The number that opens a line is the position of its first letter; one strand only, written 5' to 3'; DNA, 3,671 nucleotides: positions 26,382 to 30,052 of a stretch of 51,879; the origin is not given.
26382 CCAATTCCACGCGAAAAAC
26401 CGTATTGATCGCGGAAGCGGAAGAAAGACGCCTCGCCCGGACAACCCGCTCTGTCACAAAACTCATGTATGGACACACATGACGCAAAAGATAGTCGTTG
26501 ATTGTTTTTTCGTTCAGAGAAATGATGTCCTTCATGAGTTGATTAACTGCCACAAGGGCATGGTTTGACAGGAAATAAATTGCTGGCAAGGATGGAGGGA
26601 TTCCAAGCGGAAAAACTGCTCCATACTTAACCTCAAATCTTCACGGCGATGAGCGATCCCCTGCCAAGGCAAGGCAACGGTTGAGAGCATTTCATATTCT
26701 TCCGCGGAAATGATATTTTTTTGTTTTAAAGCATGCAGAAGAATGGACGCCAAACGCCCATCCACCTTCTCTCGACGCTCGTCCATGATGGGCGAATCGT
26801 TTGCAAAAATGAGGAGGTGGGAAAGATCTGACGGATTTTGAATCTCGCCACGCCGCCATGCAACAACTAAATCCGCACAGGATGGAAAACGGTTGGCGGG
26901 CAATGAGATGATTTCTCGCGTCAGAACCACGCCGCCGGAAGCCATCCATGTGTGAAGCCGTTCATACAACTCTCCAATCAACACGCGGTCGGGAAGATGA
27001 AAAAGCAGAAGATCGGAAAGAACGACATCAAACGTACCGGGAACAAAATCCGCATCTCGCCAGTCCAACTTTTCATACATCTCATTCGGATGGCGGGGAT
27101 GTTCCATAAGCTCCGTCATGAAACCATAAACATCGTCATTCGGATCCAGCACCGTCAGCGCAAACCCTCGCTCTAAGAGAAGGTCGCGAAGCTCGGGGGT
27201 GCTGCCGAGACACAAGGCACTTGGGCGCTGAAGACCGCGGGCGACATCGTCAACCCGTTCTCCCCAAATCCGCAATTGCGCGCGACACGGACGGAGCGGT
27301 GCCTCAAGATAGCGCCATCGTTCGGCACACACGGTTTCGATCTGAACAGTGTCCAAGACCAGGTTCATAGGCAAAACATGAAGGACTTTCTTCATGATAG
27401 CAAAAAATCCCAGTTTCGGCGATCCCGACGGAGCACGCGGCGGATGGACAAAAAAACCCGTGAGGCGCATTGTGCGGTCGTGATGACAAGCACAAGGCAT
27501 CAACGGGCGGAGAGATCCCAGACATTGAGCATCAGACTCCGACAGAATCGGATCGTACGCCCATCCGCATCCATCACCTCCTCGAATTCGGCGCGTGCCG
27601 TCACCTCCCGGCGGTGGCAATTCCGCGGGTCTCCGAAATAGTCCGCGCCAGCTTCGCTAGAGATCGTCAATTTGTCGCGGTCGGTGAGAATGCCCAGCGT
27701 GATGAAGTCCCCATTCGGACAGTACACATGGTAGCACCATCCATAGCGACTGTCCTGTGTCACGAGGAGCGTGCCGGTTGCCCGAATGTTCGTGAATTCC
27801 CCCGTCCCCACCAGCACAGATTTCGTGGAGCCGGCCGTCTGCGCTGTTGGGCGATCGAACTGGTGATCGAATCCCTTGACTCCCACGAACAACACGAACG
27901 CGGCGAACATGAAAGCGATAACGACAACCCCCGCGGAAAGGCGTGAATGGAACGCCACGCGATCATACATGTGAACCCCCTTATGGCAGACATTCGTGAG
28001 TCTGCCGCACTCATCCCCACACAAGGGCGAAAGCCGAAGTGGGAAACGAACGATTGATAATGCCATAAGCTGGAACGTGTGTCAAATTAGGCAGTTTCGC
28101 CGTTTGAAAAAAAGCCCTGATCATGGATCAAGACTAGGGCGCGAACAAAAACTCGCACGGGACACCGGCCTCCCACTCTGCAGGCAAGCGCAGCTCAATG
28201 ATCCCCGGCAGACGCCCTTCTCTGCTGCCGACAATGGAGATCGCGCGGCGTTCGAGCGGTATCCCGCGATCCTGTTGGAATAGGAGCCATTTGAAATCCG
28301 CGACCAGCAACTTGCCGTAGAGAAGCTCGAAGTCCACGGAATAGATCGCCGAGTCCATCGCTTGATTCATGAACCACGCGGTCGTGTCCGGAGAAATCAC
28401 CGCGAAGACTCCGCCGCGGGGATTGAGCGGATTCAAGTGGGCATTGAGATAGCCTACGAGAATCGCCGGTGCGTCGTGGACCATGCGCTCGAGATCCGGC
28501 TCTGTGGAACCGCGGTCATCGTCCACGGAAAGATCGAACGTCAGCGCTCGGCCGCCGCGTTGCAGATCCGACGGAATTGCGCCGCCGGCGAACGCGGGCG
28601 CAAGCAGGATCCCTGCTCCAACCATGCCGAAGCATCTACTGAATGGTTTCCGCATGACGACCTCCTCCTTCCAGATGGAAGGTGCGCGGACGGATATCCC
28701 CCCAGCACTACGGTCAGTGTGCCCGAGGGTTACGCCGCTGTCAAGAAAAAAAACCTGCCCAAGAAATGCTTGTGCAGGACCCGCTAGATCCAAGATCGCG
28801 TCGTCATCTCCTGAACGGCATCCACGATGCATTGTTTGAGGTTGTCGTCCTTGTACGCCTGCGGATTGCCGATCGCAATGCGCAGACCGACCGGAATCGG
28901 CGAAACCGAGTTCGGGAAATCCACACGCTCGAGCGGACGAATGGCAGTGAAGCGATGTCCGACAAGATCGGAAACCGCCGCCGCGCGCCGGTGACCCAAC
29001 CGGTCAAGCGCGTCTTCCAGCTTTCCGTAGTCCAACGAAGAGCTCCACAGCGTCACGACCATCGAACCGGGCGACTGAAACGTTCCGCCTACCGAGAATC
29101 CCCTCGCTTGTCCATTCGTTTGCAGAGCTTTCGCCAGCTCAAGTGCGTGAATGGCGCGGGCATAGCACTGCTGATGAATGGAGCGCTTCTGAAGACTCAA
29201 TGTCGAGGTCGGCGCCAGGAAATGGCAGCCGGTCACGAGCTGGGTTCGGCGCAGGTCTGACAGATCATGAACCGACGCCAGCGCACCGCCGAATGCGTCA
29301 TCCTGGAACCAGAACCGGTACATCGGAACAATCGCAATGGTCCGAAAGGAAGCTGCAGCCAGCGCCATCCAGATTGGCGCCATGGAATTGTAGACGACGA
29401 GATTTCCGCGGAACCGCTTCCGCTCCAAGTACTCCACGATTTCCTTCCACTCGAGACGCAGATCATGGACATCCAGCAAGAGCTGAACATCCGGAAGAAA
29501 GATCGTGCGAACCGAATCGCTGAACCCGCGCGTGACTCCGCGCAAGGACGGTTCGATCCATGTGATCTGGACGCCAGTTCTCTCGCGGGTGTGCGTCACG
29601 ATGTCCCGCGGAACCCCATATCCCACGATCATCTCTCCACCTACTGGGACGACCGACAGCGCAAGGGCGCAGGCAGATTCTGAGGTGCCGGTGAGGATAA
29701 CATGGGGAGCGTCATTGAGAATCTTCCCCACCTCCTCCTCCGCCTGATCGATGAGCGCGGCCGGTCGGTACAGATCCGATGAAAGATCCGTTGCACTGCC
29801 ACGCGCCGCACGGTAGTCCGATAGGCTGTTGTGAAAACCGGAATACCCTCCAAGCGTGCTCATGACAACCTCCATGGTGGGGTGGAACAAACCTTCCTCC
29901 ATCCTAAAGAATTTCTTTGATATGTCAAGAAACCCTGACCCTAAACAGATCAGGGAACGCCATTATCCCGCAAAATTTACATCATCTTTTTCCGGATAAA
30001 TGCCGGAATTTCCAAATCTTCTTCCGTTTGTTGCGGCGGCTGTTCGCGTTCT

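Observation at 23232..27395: Translationally coupled lipid head-group operon (MTase-fold, kinase-fold, MGS-like GT4, double CDP-alcohol phosphatidyltransferase)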

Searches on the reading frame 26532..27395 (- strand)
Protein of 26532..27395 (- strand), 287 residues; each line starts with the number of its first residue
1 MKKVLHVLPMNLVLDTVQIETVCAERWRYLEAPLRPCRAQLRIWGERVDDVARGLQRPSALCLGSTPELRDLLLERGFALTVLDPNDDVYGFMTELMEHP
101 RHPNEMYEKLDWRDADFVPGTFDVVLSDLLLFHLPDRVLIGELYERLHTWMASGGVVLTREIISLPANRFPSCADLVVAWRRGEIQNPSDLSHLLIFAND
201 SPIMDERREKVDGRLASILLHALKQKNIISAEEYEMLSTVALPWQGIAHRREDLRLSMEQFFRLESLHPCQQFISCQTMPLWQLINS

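Call 3: search_protein_families(library=pfam, proteins=[window:26532-27395:-], max_evalue=0.01)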
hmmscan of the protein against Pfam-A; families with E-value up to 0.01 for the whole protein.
window:26532-27395:- (287 aa): 0 families

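Call 4: search_protein_families(library=ncbifam, proteins=[window:26532-27395:-], max_evalue=0.01)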
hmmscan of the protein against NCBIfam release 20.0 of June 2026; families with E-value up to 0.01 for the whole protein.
window:26532-27395:- (287 aa): 0 families

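Call 10: search_solved_structures(query=window:26532-27395:-, max_evalue=5, show_alignments=2)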
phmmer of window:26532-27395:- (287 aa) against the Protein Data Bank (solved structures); distinct sequences matched with E-value up to 5: 4.
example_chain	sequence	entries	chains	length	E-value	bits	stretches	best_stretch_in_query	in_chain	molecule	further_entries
5wp4_A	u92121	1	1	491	0.0016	21.2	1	75-161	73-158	Phosphoethanolamine N-methyltransferase 1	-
5wp5_A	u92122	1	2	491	0.015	18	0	114-161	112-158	Phosphomethylethanolamine N-methyltransferase 2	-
4iv8_A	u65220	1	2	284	0.15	14.7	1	106-161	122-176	Phosphoethanolamine N-methyltransferase,putative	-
4zrs_A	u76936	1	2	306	1.4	11.6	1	81-185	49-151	Esterase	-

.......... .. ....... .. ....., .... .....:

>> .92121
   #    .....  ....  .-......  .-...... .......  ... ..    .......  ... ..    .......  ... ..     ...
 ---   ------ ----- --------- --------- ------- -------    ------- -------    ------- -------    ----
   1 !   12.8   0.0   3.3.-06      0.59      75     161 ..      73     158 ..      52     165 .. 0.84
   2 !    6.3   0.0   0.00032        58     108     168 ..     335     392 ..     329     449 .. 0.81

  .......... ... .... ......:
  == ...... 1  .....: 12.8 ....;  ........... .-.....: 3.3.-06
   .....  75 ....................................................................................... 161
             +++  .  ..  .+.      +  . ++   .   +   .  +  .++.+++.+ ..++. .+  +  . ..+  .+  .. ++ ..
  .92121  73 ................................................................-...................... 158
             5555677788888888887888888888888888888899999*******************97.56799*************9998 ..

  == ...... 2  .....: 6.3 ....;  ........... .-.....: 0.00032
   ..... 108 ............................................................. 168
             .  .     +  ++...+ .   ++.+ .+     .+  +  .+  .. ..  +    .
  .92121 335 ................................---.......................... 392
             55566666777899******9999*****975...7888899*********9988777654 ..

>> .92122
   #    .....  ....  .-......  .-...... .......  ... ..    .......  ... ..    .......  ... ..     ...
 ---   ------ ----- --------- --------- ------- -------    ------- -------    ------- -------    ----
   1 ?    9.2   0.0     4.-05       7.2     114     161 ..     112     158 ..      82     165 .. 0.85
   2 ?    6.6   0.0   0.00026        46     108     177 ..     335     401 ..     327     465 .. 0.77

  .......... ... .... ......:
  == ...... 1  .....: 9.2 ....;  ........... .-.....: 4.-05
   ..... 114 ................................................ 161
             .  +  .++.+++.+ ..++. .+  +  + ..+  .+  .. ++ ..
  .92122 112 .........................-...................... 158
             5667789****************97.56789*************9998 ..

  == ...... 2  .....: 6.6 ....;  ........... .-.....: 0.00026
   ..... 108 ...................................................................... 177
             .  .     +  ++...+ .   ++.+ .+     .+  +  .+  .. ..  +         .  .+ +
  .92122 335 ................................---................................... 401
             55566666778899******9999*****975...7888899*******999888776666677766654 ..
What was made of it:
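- Checked: PDB phosphoethanolamine N-methyltransferase, E 0.0016 (call 10)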

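Call 16: find_homologous_proteins(query=window:26532-27395:-, max_evalue=0.001)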
Query window:26532-27395:- (287 aa): 4 proteins with E <= 0.001 among 2512 candidates.
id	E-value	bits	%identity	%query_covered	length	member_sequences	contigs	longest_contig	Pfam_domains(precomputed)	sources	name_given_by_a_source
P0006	3.3e-186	636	100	97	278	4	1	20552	-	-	-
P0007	6.4e-156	536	82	97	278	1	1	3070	-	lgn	-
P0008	7.7e-133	460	69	100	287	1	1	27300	-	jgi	jgi:hypothetical protein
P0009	1.5e-103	364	85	69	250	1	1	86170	-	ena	-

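Call 17: find_encoding_contigs(protein=P0009, flank=10000, max_places=3)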
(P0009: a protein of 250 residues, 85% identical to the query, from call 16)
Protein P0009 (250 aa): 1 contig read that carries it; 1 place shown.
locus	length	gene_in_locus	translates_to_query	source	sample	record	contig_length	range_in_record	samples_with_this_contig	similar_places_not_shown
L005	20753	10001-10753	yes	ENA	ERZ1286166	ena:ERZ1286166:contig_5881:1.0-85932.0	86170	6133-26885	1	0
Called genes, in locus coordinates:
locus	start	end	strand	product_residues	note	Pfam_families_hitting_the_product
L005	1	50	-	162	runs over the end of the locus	-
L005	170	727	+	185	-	-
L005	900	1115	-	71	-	-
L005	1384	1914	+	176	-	PF18884:TSP3_bac (faint)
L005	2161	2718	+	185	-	-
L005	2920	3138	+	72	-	-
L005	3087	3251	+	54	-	-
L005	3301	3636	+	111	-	PF02130:YbeY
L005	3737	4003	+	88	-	PF01219:DAGK_prokar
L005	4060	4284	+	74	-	-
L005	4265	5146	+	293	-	PF02491:SHS2_FTSA, PF14450:FtsA (faint)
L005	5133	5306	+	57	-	-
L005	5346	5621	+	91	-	-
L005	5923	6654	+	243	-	PF00091:Tubulin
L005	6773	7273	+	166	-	PF12327:FtsZ_C (weak)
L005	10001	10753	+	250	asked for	-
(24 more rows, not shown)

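Call 18: find_encoding_contigs(protein=P0007, flank=5000, max_places=3)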
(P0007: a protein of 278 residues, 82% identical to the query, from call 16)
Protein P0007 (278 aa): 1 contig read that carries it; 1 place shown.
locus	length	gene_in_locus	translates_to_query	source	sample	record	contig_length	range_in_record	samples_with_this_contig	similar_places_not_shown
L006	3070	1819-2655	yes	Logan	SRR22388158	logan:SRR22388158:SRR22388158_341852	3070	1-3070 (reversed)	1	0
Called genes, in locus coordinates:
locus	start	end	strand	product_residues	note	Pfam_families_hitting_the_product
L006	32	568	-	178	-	-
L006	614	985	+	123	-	-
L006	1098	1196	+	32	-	-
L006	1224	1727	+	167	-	-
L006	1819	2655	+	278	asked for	-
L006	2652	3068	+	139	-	?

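Call 40: predict_structure(alignment_id=A3)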
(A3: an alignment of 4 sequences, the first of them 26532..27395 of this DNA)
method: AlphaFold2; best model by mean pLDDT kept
length: 287 residues; sequences in the alignment: 4
mean_pLDDT: 37.6   pTM: 0.30
mean pLDDT of the five models: 37.6, 37.6, 35.1, 31.5, 30.8
residues with pLDDT >= 90: 0; 70-90: 4; 50-70: 67; < 50: 216
segments of 3 or more residues with pLDDT < 50: 1-208, 280-287
pLDDT, mean of each block of 10 residues (from residue 1): 21 22 23 23 27 29 35 39 30 28 23 27 25 28 33 25 25 38 37 32 45 55 58 65 59 69 64 62 46
secondary structure, 60 per line:
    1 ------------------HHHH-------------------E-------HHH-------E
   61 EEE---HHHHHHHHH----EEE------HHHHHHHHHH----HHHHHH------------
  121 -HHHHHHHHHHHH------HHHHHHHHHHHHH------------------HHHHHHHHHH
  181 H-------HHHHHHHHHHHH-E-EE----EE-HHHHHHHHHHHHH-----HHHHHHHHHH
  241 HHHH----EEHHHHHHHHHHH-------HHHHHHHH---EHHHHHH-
elements in order: H19-22 E60-63 H67-75 E80-82 H89-98 H103-108 H122-133 H140-152 H171-181 H189-200 H213-225 H231-244 H251-261 H269-276 H281-286
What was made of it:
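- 26532..27395 (-): Methyltransferase-like protein (287 aa). It is clade-specific. The class-I MTase core lies at about residues 73-160. The SAM glycine loop is degenerate (LGSTPE, nt 27192-27209). The AF2 model is unusable (pLDDT 37.6, call 40).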

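Call 43: search_solved_structures(query=A3, max_evalue=1, show_alignments=3)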
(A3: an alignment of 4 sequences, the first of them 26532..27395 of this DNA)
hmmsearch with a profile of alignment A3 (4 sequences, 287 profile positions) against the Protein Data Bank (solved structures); distinct sequences matched with E-value up to 1: 3.
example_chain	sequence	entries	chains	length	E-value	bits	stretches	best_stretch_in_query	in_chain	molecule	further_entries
5wp4_A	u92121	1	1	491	0.004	19.8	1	80-162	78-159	Phosphoethanolamine N-methyltransferase 1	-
5wp5_A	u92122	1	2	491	0.034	16.7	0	116-162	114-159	Phosphomethylethanolamine N-methyltransferase 2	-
4iv8_A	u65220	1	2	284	0.6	12.6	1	107-161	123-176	Phosphoethanolamine N-methyltransferase,putative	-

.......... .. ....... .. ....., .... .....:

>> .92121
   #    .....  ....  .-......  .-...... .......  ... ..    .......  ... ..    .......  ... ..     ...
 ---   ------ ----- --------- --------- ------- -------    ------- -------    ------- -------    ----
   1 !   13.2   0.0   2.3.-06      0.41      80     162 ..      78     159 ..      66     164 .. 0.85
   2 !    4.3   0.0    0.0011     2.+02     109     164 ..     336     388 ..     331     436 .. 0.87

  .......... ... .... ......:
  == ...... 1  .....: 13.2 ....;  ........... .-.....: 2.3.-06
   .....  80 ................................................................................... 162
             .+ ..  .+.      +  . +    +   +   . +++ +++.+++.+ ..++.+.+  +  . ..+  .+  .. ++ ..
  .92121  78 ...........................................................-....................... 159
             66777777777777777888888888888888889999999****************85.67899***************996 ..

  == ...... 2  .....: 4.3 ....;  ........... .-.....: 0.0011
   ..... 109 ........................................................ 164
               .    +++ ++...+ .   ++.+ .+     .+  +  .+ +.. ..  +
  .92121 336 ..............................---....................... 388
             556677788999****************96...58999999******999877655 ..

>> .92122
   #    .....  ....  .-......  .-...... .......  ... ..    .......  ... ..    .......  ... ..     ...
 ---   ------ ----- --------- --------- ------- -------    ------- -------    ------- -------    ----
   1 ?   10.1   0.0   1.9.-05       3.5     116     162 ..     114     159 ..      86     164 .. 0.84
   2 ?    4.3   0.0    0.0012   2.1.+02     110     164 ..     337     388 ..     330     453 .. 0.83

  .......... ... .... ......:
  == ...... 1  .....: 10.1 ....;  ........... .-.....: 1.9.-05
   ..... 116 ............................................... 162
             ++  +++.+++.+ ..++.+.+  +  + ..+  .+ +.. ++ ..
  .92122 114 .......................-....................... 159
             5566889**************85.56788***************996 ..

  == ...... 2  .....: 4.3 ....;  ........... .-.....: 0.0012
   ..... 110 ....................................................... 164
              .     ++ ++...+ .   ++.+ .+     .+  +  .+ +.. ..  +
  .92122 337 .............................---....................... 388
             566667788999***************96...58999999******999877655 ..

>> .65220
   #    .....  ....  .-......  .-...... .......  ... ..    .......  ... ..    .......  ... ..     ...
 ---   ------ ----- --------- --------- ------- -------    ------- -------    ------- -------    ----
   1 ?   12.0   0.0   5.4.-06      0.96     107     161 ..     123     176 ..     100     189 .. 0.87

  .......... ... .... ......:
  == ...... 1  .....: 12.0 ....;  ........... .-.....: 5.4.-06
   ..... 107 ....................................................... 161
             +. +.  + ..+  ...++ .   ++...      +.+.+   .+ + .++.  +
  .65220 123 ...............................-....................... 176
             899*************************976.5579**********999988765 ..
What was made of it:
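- The only PDB relatives of the MTase-like protein are phosphoethanolamine N-methyltransferases (calls 10, 43).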

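Call 44: search_protein_families(library=pfam, proteins=[window:26532-27395:-, P0007, P0008], max_evalue=10)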
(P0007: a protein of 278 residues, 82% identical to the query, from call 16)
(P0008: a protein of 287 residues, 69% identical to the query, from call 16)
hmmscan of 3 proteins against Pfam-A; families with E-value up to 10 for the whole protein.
window:26532-27395:- (287 aa): 4 families
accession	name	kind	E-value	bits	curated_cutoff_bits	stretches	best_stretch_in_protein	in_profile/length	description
PF13649.12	Methyltransf_25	-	0.014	16.5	27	1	73-155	15-97/97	Methyltransferase domain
PF08241.18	Methyltransf_11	-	0.045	14.8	21.2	1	72-138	13-77/95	Methyltransferase domain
PF08242.18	Methyltransf_12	-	0.14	13.3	30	1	76-157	19-98/98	Methyltransferase domain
PF09851.14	SHOCT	-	0.2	11.9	27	1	220-236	6-22/28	Short C-terminal domain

P0007 (278 aa): 3 families
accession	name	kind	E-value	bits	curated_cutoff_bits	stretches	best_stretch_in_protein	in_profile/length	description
PF13649.12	Methyltransf_25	-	0.0021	19.1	27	1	64-146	15-97/97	Methyltransferase domain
PF08241.18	Methyltransf_11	-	0.02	15.9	21.2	1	63-128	13-76/95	Methyltransferase domain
PF08242.18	Methyltransf_12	-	0.1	13.8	30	1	67-147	19-97/98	Methyltransferase domain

P0008 (287 aa): 0 families
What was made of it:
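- Checked: Methyltransf_25/11/12, E 0.002-0.14 (call 44)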

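Call 86: search_protein_families(library=padloc, proteins=[window:26532-27395:-], max_evalue=0.01)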
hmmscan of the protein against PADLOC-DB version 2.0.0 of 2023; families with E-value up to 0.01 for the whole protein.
window:26532-27395:- (287 aa): 1 family
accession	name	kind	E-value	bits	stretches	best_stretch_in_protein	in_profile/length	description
PDLC04134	mad2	-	1.9e-05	21.7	1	73-158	309-393/492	mads_2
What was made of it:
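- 26532..27395 (-): Sub-threshold matches are Methyltransf_25/11/12 (call 44), PDB phosphoethanolamine N-MTase at E 0.0016/0.004 (calls 10, 43) and PADLOC mad2 at E 1.9e-5 (call 86).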

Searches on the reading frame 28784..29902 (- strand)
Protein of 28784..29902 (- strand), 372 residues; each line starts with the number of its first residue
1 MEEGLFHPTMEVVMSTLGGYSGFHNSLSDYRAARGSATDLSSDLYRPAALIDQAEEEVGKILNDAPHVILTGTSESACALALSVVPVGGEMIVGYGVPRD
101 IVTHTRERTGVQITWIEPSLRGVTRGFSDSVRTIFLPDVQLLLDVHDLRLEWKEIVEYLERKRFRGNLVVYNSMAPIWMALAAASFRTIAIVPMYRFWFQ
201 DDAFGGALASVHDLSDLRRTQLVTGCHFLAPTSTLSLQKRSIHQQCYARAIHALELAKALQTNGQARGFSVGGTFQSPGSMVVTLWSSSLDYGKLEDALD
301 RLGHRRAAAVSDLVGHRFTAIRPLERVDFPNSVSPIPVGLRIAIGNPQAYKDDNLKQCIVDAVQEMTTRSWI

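Call 3: search_protein_families(library=pfam, proteins=[window:28784-29902:-], max_evalue=0.01)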
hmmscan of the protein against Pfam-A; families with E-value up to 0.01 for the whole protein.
window:28784-29902:- (372 aa): 0 families

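Call 59: search_protein_families(library=pfam, proteins=[window:28784-29902:-], max_evalue=10)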
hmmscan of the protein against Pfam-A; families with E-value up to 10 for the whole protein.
window:28784-29902:- (372 aa): 1 family
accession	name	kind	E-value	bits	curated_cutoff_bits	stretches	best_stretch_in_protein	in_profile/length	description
PF05926.16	Phage_GPL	-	0.034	14.6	27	1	207-258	37-89/139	Phage head completion protein (GPL)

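Call 60: search_solved_structures(query=window:28784-29902:-, max_evalue=1, show_alignments=1)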
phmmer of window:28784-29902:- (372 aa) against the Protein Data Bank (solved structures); distinct sequences matched with E-value up to 1: 0.

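Call 86: search_protein_families(library=padloc, proteins=[window:28784-29902:-], max_evalue=0.01)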
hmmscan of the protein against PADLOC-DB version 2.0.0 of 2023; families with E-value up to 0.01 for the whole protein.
window:28784-29902:- (372 aa): 0 families
